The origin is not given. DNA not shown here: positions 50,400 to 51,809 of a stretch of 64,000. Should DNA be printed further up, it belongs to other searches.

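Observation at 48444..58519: Candidate undescribed pathway for a cyclic ureide / oxidised pyrimidine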

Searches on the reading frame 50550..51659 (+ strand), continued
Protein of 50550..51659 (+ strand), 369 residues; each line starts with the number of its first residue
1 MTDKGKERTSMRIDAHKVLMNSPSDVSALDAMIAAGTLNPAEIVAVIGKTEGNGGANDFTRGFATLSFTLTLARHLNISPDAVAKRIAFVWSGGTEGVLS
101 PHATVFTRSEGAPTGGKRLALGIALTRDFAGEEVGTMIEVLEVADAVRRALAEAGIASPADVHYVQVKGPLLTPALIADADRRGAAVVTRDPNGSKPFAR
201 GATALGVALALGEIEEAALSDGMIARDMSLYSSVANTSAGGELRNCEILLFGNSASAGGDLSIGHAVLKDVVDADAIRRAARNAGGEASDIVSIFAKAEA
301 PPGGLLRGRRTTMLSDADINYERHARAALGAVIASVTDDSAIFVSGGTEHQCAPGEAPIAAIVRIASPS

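Call 41: search_protein_families(library=ncbifam, proteins=[L038:6084-7310:+, L034:13954-15441:+, L027:176-1579:-, L027:2781-3890:-, L019:17668-18768:+, L019:18815-19936:+, L006:18095-19144:+, L038:4943-6060:+], max_evalue=1e-8)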
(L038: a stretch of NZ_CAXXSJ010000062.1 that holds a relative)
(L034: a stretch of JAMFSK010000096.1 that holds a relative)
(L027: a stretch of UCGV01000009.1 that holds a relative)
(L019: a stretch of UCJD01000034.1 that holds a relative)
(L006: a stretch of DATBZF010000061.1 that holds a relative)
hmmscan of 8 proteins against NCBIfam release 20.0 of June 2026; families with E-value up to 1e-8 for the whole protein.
L038:6084-7310:+ (408 aa): 8 families
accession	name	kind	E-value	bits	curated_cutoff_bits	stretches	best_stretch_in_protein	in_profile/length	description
NF005313.0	PRK06847.1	subfamily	4.9e-25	88.3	372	1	2-368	6-355/375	hypothetical protein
NF005243.0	PRK06753.1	equivalog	8.9e-20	70.9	365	1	1-193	1-180/374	hypothetical protein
NF033623.1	urate_HpxO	equivalog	4.6e-15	55.4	500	1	3-354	2-336/381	FAD-dependent urate hydroxylase HpxO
NF005720.0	PRK07538.1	subfamily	2.8e-12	46.3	400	1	1-187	3-190/418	hypothetical protein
TIGR03219.1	salicylate_mono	equivalog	2.2e-11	43.1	446.35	1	1-362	1-371/414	salicylate 1-monooxygenase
NF006021.0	PRK08163.1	equivalog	3.3e-11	42.8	459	0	140-350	144-343/398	3-hydroxybenzoate 6-monooxygenase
NF005566.0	PRK07236.1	subfamily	1.3e-10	40.8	333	1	1-192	7-181/386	hypothetical protein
NF005062.0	PRK06475.1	equivalog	8.9e-10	37.9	524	1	2-353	5-350/401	FAD-binding protein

L034:13954-15441:+ (495 aa): 0 families

L027:176-1579:- (467 aa): 26 families (the best 25 are shown)
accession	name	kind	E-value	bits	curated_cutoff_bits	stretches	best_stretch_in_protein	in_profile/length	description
NF004815.0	PRK06169.1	equivalog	6.4e-88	295.3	506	1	6-446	8-450/471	amidase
NF004816.0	PRK06170.1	equivalog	7.2e-79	265.7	503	1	9-451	13-478/493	amidase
NF005687.0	PRK07487.1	subfamily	2.4e-78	264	428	1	3-445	3-446/468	amidase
NF005686.0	PRK07486.1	subfamily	1.2e-71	241.8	465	1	5-446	11-464/486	amidase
NF005450.0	PRK07042.1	equivalog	1.2e-71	241.6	458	1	5-445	4-442/464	amidase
TIGR00132.1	gatA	equivalog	3.5e-62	210.7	481.1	1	25-298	13-287/466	Asp-tRNA(Asn)/Glu-tRNA(Gln) amidotransferase subunit GatA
NF009119.0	PRK12470.1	equivalog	4.3e-57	194.2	498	1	30-446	31-443/462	amidase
NF006631.0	PRK09201.1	equivalog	2.4e-55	188.1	461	1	7-455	6-455/466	AtzE family amidohydrolase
NF004717.0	PRK06061.1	equivalog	3e-53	181.2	498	1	13-451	26-463/483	amidase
TIGR02715.1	amido_AtzE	subfamily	7.3e-53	180.1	425.75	1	19-451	11-444/452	AtzE family amidohydrolase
NF005688.0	PRK07488.1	equivalog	1.2e-52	179.4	532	1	3-294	6-287/474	indoleacetamide hydrolase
NF005899.0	PRK07869.1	equivalog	2.6e-52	178.2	418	1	4-451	11-458/471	amidase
NF005460.0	PRK07056.1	subfamily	3.3e-51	174.7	447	1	12-448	12-446/457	amidase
NF004766.0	PRK06102.1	equivalog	4.4e-49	167.8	559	1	8-446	8-442/455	amidase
NF006043.0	PRK08186.1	subfamily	9.3e-48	163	487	1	7-448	6-441/600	allophanate hydrolase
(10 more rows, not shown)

L027:2781-3890:- (369 aa): 2 families
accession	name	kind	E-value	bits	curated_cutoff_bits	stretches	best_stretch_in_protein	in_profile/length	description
NF052395.1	CyanAcHdlAtzD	equivalog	2.5e-133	444.5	360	1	4-364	3-363/364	cyanuric acid amidohydrolase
TIGR02714.1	amido_AtzD_TrzD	subfamily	1.7e-119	399.1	153.1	1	5-364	3-365/366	ring-opening amidohydrolase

L019:17668-18768:+ (366 aa): 15 families
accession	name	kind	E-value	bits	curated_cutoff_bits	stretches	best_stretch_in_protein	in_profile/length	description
TIGR03612.1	RutA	equivalog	1.1e-153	511.9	498.3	1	3-356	2-353/355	pyrimidine utilization protein A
TIGR04021.1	LLM_DMSO2_sfnG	equivalog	2.4e-46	158.7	382.95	1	6-354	5-347/350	dimethylsulfone monooxygenase SfnG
TIGR03860.1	FMN_nitrolo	subfamily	8e-39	133.6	279.7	2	15-157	15-161/422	NtaA/DmoA family FMN-dependent monooxygenase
TIGR03619.1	F420_Rv2161c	subfamily_domain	7.4e-31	107.6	166.9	1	56-245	32-217/247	TIGR03619 family F420-dependent LLM class oxidoreductase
TIGR03560.1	F420_Rv1855c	subfamily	7.7e-28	97.8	231.4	1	28-237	12-219/227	TIGR03560 family F420-dependent LLM class oxidoreductase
TIGR03565.1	alk_sulf_monoox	equivalog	3.4e-24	85.5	518.2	1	67-268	54-250/346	FMNH2-dependent alkanesulfonate monooxygenase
NF001939.1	PRK00719.1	subfamily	1e-22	80.5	510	1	68-283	55-260/373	alkanesulfonate monooxygenase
TIGR03571.1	lucif_BA3436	subfamily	1.3e-18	67.3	303.9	1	4-226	13-225/304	TIGR03571 family LLM class oxidoreductase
TIGR03557.1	F420_G6P_family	subfamily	2.3e-16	59.8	210.4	1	64-206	45-186/316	TIGR03557 family F420-dependent LLM class oxidoreductase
TIGR03856.1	F420_MSMEG_2906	subfamily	4.3e-15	55.9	243.7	1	21-224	8-191/249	LLM class F420-dependent oxidoreductase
TIGR03554.1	F420_G6P_DH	equivalog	4e-14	52.4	420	1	63-239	47-222/331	glucose-6-phosphate dehydrogenase (coenzyme-F420)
TIGR03621.1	F420_MSMEG_2516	subfamily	1.1e-13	51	213.15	1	69-213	43-179/295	TIGR03621 family F420-dependent LLM class oxidoreductase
TIGR04020.1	seco_metab_LLM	subfamily_domain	9.7e-12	44.6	244.45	1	71-184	56-166/341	MupA/Atu3671 family FMN-dependent luciferase-like monooxygenase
TIGR04465.1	ArgArg_F420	equivalog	1.8e-11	43.7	470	1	73-239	101-261/364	F420-dependent hydroxymycolic acid dehydrogenase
TIGR03885.1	flavin_revert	hypoth_equivalog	1.6e-09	37.4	398.7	1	69-204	50-181/315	TIGR03885 family FMN-dependent LLM class oxidoreductase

L019:18815-19936:+ (373 aa): 14 families
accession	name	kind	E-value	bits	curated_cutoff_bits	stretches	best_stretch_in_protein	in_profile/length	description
TIGR03612.1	RutA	equivalog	5.4e-159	529.4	498.3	1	3-363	2-353/355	pyrimidine utilization protein A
TIGR04021.1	LLM_DMSO2_sfnG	equivalog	2.1e-43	149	382.95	1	3-362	2-348/350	dimethylsulfone monooxygenase SfnG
TIGR03860.1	FMN_nitrolo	subfamily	7.3e-33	114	279.7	1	13-157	13-161/422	NtaA/DmoA family FMN-dependent monooxygenase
TIGR03619.1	F420_Rv2161c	subfamily_domain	1.4e-25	90.3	166.9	1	56-245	32-217/247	TIGR03619 family F420-dependent LLM class oxidoreductase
TIGR03565.1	alk_sulf_monoox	equivalog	2.1e-23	82.9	518.2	1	65-276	52-258/346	FMNH2-dependent alkanesulfonate monooxygenase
NF001939.1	PRK00719.1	subfamily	4.2e-21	75.1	510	1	68-328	55-316/373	alkanesulfonate monooxygenase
TIGR03560.1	F420_Rv1855c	subfamily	4.5e-21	75.7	231.4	1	21-185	7-170/227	TIGR03560 family F420-dependent LLM class oxidoreductase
TIGR03557.1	F420_G6P_family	subfamily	8.3e-17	61.3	210.4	1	35-204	19-184/316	TIGR03557 family F420-dependent LLM class oxidoreductase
TIGR03571.1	lucif_BA3436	subfamily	3e-13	49.7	303.9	1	3-203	12-202/304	TIGR03571 family LLM class oxidoreductase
TIGR03554.1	F420_G6P_DH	equivalog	3.7e-12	45.9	420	1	63-213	47-198/331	glucose-6-phosphate dehydrogenase (coenzyme-F420)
TIGR03621.1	F420_MSMEG_2516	subfamily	1.9e-10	40.4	213.15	1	68-204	42-172/295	TIGR03621 family F420-dependent LLM class oxidoreductase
TIGR03885.1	flavin_revert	hypoth_equivalog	2.6e-09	36.7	398.7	0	33-203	17-180/315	TIGR03885 family FMN-dependent LLM class oxidoreductase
TIGR03856.1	F420_MSMEG_2906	subfamily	3.8e-09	36.5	243.7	1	21-131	8-117/249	LLM class F420-dependent oxidoreductase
TIGR04020.1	seco_metab_LLM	subfamily_domain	6.5e-09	35.4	244.45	0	71-190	56-172/341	MupA/Atu3671 family FMN-dependent luciferase-like monooxygenase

L006:18095-19144:+ (349 aa): 11 families
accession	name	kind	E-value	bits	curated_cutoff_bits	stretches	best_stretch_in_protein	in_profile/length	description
TIGR04027.1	LLM_KPN_01858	hypoth_equivalog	3e-25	88.9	412.9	1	44-345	27-324/326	putative FMN-dependent luciferase-like monooxygenase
TIGR03619.1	F420_Rv2161c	subfamily_domain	1e-12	48.2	166.9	1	58-122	36-100/247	TIGR03619 family F420-dependent LLM class oxidoreductase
TIGR03558.1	oxido_grp_1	subfamily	2.1e-12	46.9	166.95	1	25-121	8-106/325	MsnO8 family LLM class oxidoreductase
TIGR03621.1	F420_MSMEG_2516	subfamily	3e-12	46.3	213.15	1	39-121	16-95/295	TIGR03621 family F420-dependent LLM class oxidoreductase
TIGR03858.1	LLM_2I7G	subfamily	1.9e-11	43.6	462.25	1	13-260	2-237/337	Atu2307/SP_0267 family LLM class monooxygenase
TIGR03559.1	F420_Rv3520c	subfamily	3.9e-10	39.3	335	1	40-131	16-102/325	LLM class F420-dependent oxidoreductase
TIGR03571.1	lucif_BA3436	subfamily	4.9e-10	39.2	303.9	1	13-121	8-122/304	TIGR03571 family LLM class oxidoreductase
TIGR03564.1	F420_MSMEG_4879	subfamily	1e-09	38.5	234.25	1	67-127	25-85/265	TIGR03564 family F420-dependent LLM class oxidoreductase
TIGR04036.1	LLM_CE1758_fam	subfamily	3.1e-09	36.1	479.1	1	13-127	3-119/355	CE1758 family FMN-dependent luciferase-like monooxygenase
TIGR03856.1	F420_MSMEG_2906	subfamily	6.7e-09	35.7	243.7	0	44-132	23-117/249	LLM class F420-dependent oxidoreductase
TIGR03560.1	F420_Rv1855c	subfamily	7.6e-09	35.7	231.4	0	39-124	15-108/227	TIGR03560 family F420-dependent LLM class oxidoreductase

L038:4943-6060:+ (372 aa): 2 families
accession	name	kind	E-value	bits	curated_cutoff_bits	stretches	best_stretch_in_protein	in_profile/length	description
NF052395.1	CyanAcHdlAtzD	equivalog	3.5e-139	463.7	360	1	5-365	2-363/364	cyanuric acid amidohydrolase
TIGR02714.1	amido_AtzD_TrzD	subfamily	1.2e-113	379.8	153.1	1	5-365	1-365/366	ring-opening amidohydrolase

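Call 48: search_protein_representatives(protein=P0001)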
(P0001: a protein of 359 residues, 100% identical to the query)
Query: 359 residues. Proteins with E-value up to 0.001 (for the whole library): 1498; up to 1e-10: 899; up to 1e-30: 247. The best 150 are listed.
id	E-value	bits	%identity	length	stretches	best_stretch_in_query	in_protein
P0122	9.9e-129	445.9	66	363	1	1-354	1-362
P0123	3.0e-103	362.1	55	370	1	2-355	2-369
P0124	6.1e-91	321.7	47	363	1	2-352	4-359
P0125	1.7e-90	320.2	49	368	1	2-354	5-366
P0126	3.3e-89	316.0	49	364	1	3-353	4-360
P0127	6.9e-88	311.6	50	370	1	5-358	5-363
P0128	1.6e-87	310.4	45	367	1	1-355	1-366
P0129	1.0e-86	307.8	73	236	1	127-354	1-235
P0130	8.9e-86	304.7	46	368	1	1-354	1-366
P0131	2.7e-85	303.1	58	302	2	180-357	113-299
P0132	3.9e-85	302.6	51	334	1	39-355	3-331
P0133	5.2e-83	295.6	60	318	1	1-278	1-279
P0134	4.2e-81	289.3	48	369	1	2-355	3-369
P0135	1.7e-80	287.3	70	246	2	1-148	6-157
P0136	3.9e-79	282.8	64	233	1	1-222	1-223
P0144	6.7e-73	262.4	45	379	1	3-356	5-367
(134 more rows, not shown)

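Call 50: search_solved_structures(query=P0144, show_alignments=3)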
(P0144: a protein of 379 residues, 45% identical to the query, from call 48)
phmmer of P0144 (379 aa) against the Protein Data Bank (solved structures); distinct sequences matched with E-value up to 0.001: 7.
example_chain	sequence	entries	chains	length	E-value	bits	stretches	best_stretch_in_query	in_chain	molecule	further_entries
5hwe_A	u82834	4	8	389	2e-205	685.4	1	1-367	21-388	Barbiturase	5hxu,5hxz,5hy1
6bum_A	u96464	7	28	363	2.1e-93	316.8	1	4-364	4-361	Cyanuric acid amidohydrolase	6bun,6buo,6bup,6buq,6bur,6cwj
6dhj_A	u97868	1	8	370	2.4e-93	316.6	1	4-364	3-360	Cyanuric acid amidohydrolase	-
5t13_A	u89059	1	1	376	2.2e-92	313.4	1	6-364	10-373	Cyanuric acid amidohydrolase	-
4bvq_A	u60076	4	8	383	1.9e-76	261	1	5-363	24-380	CYANURIC ACID AMIDOHYDROLASE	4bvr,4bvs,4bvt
4nq3_A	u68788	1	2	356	2.4e-66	227.8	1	6-364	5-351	Cyanuric acid amidohydrolase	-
5hy0_A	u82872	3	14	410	9.6e-60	206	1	8-364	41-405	Ring-opening amidohydrolase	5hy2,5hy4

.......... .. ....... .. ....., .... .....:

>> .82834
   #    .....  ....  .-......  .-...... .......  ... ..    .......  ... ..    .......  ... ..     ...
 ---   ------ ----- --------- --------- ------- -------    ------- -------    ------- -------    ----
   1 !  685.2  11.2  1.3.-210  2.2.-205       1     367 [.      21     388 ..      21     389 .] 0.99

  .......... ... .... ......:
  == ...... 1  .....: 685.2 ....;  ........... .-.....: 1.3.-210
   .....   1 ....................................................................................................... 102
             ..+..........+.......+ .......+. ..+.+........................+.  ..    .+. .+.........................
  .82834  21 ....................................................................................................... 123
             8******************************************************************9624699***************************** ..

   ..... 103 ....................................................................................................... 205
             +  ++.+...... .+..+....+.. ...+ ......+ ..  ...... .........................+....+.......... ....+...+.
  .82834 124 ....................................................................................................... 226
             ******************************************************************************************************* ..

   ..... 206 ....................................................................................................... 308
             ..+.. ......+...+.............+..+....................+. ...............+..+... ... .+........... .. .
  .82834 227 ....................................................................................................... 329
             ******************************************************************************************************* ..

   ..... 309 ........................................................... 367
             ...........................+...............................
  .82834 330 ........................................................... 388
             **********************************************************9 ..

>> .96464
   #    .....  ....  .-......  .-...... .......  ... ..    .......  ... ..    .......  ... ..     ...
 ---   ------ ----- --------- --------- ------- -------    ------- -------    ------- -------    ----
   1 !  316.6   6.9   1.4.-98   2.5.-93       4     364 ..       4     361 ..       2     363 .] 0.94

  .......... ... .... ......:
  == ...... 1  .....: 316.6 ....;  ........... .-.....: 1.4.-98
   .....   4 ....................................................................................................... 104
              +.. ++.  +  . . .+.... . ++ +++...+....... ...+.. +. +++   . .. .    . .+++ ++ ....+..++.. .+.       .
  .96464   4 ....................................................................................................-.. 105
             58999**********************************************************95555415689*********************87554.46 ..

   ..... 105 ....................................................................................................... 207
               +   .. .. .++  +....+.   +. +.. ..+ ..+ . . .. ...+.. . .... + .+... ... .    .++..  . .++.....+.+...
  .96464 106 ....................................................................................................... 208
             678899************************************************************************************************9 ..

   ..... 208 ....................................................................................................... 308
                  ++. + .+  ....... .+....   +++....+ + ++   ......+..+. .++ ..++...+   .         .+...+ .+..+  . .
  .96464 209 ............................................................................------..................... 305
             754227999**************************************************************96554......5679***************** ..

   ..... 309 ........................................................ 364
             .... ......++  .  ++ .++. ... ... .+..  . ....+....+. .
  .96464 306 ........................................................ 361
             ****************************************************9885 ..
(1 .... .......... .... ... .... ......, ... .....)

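Call 55: search_protein_families(library=pfam, proteins=[L004:3489-4751:-, L005:3147-4106:-, L006:174-1703:+, L007:9021-9956:-, L008:10860-12134:+, L011:19146-19919:-, L017:19307-20434:-, L030:2752-4311:+, L033:690-1892:+, L036:18605-19330:+], max_evalue=0.000001)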
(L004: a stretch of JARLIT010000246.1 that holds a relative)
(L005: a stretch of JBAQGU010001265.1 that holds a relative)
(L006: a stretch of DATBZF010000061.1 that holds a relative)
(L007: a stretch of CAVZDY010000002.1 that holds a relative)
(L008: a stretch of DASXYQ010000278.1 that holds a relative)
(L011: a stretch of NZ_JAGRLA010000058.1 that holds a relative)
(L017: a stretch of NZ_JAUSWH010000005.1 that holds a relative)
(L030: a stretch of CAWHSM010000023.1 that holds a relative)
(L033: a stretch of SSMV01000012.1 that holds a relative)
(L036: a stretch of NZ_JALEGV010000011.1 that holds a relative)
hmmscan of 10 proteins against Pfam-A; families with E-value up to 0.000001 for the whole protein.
L004:3489-4751:- (420 aa): 1 family
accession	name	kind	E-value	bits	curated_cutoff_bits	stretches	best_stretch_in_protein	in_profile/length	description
PF02653.21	BPD_transp_2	-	1.2e-38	133.3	26.8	1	138-406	3-267/269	Branched-chain amino acid transport system / permease component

L005:3147-4106:- (319 aa): 1 family
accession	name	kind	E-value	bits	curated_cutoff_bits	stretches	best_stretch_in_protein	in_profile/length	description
PF00903.31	Glyoxalase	-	2.3e-25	89.8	20.6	2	153-271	1-121/121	Glyoxalase/Bleomycin resistance protein/Dioxygenase superfamily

L006:174-1703:+ (509 aa): 2 families
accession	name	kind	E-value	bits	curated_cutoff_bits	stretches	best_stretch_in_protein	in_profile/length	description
PF00501.34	AMP-binding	-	2.7e-96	323.2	29.9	1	13-364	3-384/384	AMP-binding enzyme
PF13193.12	AMP-binding_C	-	8.2e-22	78.4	24.5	1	415-490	1-76/76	AMP-binding enzyme C-terminal domain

L007:9021-9956:- (311 aa): 2 families
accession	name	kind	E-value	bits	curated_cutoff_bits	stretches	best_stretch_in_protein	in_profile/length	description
PF01614.24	IclR_C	-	4.9e-41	140.6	24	1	119-287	5-173/174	Bacterial transcriptional regulator IclR C-terminal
PF09339.16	HTH_IclR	-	1.9e-17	63.2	22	1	48-98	1-51/52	IclR helix-turn-helix domain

L008:10860-12134:+ (424 aa): 3 families
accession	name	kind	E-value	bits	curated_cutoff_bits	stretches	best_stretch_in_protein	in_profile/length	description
PF02770.24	Acyl-CoA_dh_M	-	9.8e-24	83.8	33.3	1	148-242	1-97/97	Acyl-CoA dehydrogenase, middle domain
PF00441.29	Acyl-CoA_dh_1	-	2.5e-18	67.1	22.4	1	254-422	1-150/150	Acyl-CoA dehydrogenase, C-terminal domain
PF02771.21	Acyl-CoA_dh_N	-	9.6e-18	65.1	22.9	1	30-142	2-111/113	Acyl-CoA dehydrogenase, N-terminal domain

L011:19146-19919:- (257 aa): 3 families
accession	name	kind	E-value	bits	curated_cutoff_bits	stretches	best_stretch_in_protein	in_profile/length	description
PF13561.12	adh_short_C2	-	1.8e-62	211.5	27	1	23-254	1-235/236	Enoyl-(Acyl carrier protein) reductase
PF00106.31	adh_short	-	6e-57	192.7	26.6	1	17-209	1-194/195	short chain dehydrogenase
PF08659.16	KR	-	8.9e-09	35.9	22.6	1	19-176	3-161/180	KR domain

L017:19307-20434:- (375 aa): 2 families
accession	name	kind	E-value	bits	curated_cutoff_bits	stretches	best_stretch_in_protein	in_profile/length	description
PF25137.1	ADH_Fe_C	-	2.2e-47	161.7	27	1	184-375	1-194/194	Fe-containing alcohol dehydrogenase family, C-terminal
PF00465.25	Fe-ADH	-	4e-32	111.6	31.3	1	14-173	1-168/168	Iron-containing alcohol dehydrogenase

L030:2752-4311:+ (519 aa): 2 families
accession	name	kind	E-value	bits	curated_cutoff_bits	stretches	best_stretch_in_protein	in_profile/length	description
PF13738.12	Pyr_redox_3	-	2.2e-13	50.6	30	1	91-305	1-199/305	Pyridine nucleotide-disulphide oxidoreductase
PF07992.20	Pyr_redox_2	-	1.4e-12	48.1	26.1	1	89-307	2-179/291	Pyridine nucleotide-disulphide oxidoreductase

L033:690-1892:+ (400 aa): 1 family
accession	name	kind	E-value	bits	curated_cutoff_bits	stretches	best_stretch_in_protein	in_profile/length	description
PF00144.29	Beta-lactamase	-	2.3e-60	204.9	27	1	11-386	3-317/329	Beta-lactamase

L036:18605-19330:+ (241 aa): 2 families
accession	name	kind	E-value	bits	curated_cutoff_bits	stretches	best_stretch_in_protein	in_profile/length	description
PF00005.33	ABC_tran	-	5.2e-28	98.8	25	1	23-163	3-134/137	ABC transporter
PF13304.12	AAA_21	-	7.2e-08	33.3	27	0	34-54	2-22/304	AAA domain, putative AbiEii toxin, Type IV TA system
